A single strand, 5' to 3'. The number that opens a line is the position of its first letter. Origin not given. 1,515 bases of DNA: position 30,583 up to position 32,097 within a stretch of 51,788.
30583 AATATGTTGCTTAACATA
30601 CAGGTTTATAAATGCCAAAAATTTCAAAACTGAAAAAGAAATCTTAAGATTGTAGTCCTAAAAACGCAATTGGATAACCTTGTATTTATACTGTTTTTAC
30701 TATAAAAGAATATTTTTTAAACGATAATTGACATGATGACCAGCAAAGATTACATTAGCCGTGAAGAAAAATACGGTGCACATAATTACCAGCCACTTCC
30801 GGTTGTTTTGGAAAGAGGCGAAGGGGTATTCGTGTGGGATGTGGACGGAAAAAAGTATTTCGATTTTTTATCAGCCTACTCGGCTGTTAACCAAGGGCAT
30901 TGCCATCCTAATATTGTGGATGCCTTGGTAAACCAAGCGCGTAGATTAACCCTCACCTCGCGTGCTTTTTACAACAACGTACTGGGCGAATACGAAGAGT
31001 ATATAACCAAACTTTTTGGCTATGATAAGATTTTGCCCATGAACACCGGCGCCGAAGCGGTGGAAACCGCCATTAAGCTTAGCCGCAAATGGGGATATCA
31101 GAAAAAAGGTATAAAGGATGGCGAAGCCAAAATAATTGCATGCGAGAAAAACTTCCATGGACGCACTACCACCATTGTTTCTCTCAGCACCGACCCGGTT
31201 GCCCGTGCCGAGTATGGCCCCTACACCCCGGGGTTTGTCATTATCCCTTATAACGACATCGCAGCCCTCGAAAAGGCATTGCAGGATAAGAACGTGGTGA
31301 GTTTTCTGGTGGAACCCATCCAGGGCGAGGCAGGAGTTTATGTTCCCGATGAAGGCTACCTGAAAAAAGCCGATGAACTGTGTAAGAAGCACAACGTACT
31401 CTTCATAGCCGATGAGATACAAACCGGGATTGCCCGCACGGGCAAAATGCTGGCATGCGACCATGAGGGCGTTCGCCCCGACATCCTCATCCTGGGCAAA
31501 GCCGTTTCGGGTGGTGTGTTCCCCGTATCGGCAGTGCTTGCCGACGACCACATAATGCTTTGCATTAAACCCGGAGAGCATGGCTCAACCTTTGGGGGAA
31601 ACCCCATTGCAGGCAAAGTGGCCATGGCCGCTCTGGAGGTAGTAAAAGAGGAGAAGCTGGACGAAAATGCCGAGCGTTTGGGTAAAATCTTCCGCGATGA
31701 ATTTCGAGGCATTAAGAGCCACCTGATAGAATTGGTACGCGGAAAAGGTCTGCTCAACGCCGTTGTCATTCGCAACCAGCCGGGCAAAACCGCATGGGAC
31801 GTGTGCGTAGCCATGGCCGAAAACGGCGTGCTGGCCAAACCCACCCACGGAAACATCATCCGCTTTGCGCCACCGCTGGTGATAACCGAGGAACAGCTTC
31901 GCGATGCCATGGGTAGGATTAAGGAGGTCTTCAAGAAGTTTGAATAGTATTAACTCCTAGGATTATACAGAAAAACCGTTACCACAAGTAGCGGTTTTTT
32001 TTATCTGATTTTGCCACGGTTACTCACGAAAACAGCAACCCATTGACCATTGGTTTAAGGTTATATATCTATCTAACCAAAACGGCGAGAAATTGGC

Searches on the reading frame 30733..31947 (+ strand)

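Call 6: search_protein_families(library=pfam, proteins=[window:30733-31947:+], max_evalue=0.01)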
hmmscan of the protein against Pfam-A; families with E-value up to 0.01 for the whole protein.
window:30733-31947:+ (404 aa): 1 family
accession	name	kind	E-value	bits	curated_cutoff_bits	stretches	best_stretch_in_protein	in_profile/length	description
PF00202.27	Aminotran_3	-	2.8e-126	421.9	30.5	1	14-399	1-402/403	Aminotransferase class-III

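Call 7: search_protein_families(library=padloc, proteins=[window:30733-31947:+], max_evalue=0.01)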
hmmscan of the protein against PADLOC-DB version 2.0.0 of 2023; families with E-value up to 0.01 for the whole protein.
window:30733-31947:+ (404 aa): 0 families
